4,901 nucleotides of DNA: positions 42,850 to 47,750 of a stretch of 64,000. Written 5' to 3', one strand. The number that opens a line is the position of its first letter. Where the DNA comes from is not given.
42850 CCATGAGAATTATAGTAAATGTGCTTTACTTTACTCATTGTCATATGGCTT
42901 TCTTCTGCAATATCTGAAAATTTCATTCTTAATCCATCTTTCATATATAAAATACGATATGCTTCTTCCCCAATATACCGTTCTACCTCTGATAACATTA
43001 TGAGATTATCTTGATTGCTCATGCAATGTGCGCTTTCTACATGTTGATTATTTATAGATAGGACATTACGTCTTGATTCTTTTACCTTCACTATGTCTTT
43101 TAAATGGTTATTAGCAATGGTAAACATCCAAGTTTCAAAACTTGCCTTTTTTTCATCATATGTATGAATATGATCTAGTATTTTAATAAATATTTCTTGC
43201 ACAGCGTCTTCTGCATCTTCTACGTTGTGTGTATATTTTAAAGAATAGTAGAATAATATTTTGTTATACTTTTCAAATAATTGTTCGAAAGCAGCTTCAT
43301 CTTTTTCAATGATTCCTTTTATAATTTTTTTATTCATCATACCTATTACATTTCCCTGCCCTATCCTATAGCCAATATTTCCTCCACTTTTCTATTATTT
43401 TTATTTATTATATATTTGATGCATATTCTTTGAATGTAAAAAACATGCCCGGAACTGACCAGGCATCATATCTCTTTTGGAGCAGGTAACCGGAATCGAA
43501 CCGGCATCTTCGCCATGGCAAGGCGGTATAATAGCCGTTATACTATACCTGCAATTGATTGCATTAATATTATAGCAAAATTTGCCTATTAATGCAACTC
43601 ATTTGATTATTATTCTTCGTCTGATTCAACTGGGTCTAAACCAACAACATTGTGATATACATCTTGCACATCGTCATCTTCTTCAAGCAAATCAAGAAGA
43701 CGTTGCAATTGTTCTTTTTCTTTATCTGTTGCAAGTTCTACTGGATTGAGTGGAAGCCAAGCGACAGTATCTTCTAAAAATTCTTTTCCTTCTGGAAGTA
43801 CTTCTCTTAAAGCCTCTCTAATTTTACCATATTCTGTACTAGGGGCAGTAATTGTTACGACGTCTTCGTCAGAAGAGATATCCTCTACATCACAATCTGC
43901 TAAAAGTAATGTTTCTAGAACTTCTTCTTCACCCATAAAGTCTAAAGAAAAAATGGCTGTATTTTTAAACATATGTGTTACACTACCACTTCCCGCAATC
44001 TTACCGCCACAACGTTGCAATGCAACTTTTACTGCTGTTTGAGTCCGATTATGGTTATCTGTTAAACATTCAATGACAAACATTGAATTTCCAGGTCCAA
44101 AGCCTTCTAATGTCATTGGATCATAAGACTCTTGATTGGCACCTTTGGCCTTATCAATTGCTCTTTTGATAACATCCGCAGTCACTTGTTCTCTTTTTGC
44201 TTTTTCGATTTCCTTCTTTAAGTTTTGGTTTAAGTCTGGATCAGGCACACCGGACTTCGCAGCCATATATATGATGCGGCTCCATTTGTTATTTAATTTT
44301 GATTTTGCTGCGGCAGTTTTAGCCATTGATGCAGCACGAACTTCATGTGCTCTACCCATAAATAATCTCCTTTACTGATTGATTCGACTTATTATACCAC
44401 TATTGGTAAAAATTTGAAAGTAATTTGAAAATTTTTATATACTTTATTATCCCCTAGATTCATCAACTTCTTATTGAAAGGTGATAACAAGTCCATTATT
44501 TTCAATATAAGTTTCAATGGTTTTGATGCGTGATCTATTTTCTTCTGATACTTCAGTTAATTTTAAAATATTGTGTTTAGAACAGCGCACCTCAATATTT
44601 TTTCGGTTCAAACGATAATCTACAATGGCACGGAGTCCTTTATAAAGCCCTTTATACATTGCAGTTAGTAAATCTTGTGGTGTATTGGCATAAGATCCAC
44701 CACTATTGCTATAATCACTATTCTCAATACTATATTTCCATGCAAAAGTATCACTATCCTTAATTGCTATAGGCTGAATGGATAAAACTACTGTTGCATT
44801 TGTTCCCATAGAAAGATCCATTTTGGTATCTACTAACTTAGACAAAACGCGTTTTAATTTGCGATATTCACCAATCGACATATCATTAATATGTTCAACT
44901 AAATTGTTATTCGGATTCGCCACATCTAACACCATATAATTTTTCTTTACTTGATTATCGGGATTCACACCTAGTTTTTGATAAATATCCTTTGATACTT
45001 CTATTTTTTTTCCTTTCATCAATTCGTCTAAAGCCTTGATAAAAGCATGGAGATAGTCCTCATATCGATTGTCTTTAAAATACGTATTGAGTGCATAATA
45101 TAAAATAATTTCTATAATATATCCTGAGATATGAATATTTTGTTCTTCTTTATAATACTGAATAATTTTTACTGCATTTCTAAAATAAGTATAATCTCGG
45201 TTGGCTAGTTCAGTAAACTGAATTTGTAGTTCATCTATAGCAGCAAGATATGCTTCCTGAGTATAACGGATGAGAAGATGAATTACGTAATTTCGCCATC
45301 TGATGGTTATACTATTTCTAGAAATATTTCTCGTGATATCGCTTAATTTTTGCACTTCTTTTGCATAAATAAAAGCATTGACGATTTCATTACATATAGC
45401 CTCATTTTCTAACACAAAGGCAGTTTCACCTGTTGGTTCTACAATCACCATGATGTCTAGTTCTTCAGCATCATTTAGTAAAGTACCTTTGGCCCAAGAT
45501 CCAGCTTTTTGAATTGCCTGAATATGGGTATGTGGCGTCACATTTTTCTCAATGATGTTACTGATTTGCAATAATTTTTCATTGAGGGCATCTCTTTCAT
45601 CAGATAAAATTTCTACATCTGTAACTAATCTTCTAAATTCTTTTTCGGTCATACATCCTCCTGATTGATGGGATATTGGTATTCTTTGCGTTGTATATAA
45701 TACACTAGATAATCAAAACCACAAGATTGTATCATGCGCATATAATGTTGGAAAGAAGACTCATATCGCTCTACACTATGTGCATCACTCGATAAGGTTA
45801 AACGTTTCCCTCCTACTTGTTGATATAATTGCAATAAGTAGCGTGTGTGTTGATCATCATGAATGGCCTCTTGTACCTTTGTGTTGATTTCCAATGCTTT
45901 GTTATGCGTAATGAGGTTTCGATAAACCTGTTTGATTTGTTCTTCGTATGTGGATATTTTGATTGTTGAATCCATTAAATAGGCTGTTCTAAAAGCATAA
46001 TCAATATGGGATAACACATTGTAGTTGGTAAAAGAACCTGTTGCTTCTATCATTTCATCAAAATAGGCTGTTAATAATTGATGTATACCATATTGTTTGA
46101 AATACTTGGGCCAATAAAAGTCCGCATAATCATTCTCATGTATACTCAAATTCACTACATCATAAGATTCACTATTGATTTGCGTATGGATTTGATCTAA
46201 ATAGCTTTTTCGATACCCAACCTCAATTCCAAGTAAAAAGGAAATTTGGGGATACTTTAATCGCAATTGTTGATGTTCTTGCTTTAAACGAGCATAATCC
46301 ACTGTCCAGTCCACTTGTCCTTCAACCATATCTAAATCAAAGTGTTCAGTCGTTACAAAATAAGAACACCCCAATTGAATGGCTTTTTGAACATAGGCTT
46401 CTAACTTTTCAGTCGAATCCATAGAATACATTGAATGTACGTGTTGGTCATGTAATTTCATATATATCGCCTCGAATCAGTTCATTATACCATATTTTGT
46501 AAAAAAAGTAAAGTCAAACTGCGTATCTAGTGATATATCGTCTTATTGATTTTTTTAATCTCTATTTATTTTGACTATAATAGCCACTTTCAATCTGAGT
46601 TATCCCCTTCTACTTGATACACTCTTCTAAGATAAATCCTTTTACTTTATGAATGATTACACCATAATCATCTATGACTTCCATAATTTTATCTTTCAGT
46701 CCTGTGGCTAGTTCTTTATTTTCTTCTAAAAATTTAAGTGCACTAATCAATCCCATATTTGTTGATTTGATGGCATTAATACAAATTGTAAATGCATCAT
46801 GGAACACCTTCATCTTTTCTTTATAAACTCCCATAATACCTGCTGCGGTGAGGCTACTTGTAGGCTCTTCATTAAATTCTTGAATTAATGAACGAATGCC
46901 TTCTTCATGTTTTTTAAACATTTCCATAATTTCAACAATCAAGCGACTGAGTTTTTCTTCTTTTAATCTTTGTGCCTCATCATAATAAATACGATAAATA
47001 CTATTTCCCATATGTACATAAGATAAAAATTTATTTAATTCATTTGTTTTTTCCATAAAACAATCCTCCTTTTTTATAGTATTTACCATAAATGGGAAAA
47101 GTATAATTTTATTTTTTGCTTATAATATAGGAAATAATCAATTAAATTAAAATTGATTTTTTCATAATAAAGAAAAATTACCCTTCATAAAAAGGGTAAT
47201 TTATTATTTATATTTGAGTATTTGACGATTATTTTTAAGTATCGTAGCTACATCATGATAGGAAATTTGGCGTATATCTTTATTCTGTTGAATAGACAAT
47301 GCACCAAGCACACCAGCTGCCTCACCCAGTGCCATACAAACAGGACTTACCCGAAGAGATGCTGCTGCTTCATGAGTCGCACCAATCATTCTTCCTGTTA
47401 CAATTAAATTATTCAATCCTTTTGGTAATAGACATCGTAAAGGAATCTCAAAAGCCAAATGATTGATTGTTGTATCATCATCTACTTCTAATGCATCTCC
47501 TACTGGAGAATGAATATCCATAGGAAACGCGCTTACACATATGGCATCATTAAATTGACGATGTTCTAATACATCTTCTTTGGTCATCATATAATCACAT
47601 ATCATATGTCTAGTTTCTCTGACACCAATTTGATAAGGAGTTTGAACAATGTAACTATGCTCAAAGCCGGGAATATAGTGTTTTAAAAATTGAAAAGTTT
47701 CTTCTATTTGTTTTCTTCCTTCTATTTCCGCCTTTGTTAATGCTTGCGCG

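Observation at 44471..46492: Translationally coupled PHP phosphoesterase + OAS/CD-NTase-like nucleotidyltransferase operon: candidate nucleotide second-messenger or defence module with a non-canonical partner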

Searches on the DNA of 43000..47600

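Call 87: search_rna_families(source=window, start=43000, end=47600, threshold=evalue, max_evalue=1)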
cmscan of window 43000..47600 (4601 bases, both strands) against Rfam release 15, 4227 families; matches with E-value up to 1: 3.
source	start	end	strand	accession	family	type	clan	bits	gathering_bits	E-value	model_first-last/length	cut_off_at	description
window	43481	43552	-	RF00005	tRNA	Gene; tRNA;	CL00001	57.3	29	7.2e-11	1-71/71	no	tRNA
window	43480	43552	+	RF04354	Plastid-ycf2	Cis-reg;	-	28.4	65.7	0.0069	1-75/75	no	Plastid-ycf2 5UTR RNA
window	47410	47486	-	RF00476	snosnR61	Gene; snRNA; snoRNA; CD-box;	CL00051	25.9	45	0.69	1-85/85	no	Small nucleolar RNA snR61/Z1/Z11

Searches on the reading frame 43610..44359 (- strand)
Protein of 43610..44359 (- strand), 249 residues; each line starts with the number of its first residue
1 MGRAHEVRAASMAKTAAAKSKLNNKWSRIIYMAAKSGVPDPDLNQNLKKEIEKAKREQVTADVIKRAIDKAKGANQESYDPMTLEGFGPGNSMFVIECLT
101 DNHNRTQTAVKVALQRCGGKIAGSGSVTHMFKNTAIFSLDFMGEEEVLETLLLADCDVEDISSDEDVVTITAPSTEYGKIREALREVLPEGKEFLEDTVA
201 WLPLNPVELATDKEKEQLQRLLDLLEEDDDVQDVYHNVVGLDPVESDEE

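Call 3: search_protein_families(library=pfam, proteins=[window:43610-44359:-], max_evalue=1)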
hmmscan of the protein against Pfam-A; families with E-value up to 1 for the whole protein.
window:43610-44359:- (249 aa): 3 families
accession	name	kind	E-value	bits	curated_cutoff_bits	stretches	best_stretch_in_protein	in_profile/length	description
PF01709.26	Transcrip_reg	-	5.8e-41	140.3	27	1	79-238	1-160/160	TACO1/YebC second and third domain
PF20772.2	TACO1_YebC_N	-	4.6e-18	65.9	36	1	6-73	4-72/73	TACO1/YebC protein N-terminal domain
PF05209.18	MinC_N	-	0.67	10.5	27.3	0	163-227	6-66/71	Septum formation inhibitor MinC, N-terminal domain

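Call 56: search_protein_families(library=padloc, proteins=[window:43610-44359:-], max_evalue=0.001)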
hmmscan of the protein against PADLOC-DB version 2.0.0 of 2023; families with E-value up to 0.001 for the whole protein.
window:43610-44359:- (249 aa): 0 families

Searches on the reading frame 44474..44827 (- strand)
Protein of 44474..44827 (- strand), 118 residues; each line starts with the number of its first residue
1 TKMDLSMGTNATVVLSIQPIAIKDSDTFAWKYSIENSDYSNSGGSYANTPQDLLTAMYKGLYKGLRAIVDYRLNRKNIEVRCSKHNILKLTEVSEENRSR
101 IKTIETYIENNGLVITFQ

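Call 57: predict_structure(alignment_id=A3)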
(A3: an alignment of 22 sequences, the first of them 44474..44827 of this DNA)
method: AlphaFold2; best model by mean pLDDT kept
length: 118 residues; sequences in the alignment: 22
mean_pLDDT: 89.3   pTM: 0.82
mean pLDDT of the five models: 89.3, 88.7, 88.1, 86.4, 85.2
residues with pLDDT >= 90: 82; 70-90: 28; 50-70: 8; < 50: 0
segments of 3 or more residues with pLDDT < 50: none
pLDDT, mean of each block of 10 residues (from residue 1): 63 92 91 91 93 93 95 91 86 90 95 91
secondary structure, 60 per line:
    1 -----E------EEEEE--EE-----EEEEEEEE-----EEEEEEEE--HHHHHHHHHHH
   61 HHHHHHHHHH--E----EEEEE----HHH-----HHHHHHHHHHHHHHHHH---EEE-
elements in order: E13-17 E27-34 E40-47 H50-70 E78-82 H95-111 E115-117

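Call 59: fold_search(model_id=the predicted structure, library=pdb)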
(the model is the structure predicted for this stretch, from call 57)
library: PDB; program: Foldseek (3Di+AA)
matches with E <= 10: 1121; with E <= 0.001: 1
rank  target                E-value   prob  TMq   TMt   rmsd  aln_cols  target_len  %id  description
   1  3u3g_A                5.5e-04  1.00  0.54  0.47   4.3       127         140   16  Structure of LC11-RNase H1 Isolated from Compost by Metagenomic Approach: Insight into the Structural Bases for Unusua (released 2012-03-07)
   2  4e19_B                1.2e-03  1.00  0.61  0.56   3.9       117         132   14  Crystal structure of RNase H1 from halophilic archaeon Halobacterium salinarum NRC-1 (released 2013-03-06)
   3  7kre_A                1.4e-03  1.00  0.53  0.15   4.3       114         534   10  Crystal Structure of HIV-1 Reverse Transcriptase in Complex with 4-((6-cyanonaphthalen-1-yl)oxy)-3-(2-(2,4-dioxo-3,4-d (released 2021-01-13)
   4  3aly_A                2.0e-03  1.00  0.63  0.54   4.4       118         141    7  Crystal Structure of RNase HI from Sulfolobus tokodaii with C-terminal deletion (released 2011-06-22)
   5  8fce_A                2.1e-03  1.00  0.54  0.15   4.2       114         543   10  HIV-1 Reverse Transcriptase in complex with 7-membered bicyclic core NNRTI (released 2023-02-01)
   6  8stt_C                2.1e-03  1.00  0.53  0.15   4.4       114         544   10  Crystal Structure of HIV-1 Reverse Transcriptase (Y181C, V106A) varient in Complex with 8-(2-(2-(2,4-dioxo-3,4-dihydro (released 2023-11-29)
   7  3kle_A                2.4e-03  1.00  0.55  0.15   7.0       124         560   10  Crystal structure of AZT-resistant HIV-1 Reverse Transcriptase crosslinked to a DSDNA with a bound excision product, A (released 2010-09-22)
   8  3klf_A                2.4e-03  1.00  0.53  0.15   5.4       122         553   11  Crystal structure of wild-type HIV-1 Reverse Transcriptase crosslinked to a DSDNA with a bound excision product, AZTPP (released 2010-09-22)
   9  2vg6_A                2.6e-03  1.00  0.50  0.14   4.3       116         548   10  Crystal structures of HIV-1 reverse transcriptase complexes with thiocarbamate non-nucleoside inhibitors (released 2007-12-11)
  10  4h4o_A                3.6e-03  1.00  0.54  0.15   4.5       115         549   10  Crystal Structure of HIV-1 Reverse Transcriptase (RT) in Complex with (E)-3-(3-(2-(2-(2,4-dioxo-3,4-dihydropyrimidin-1 (released 2012-12-05)
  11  8u6k_A                4.3e-03  1.00  0.53  0.14   4.3       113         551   11  Crystal Structure of HIV-1 Reverse Transcriptase in Complex with N-(2-(2-((6-cyanonaphthalen-1-yl)oxy)phenoxy)ethyl)-N (released 2023-11-08)
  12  4qag_A                4.3e-03  1.00  0.51  0.47   4.4       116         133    9  Structure of a dihydroxycoumarin active-site inhibitor in complex with the RNASE H domain of HIV-1 reverse transcripta (released 2014-06-04)
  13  6bsg_A                4.6e-03  1.00  0.54  0.15   4.2       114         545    9  Structure of HIV-1 RT complexed with RNA/DNA hybrid in an RNA hydrolysis-off mode (released 2018-01-03)
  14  5cyq_A                4.6e-03  1.00  0.54  0.15   4.5       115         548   10  HIV-1 reverse transcriptase complexed with 4-bromopyrazole (released 2015-12-30)
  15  7ksf                  4.6e-03  0.99  0.52  0.12   6.7       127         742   14  Crystal structure of Prototype Foamy Virus Protease-Reverse Transcriptase (native) (released 2021-08-11)
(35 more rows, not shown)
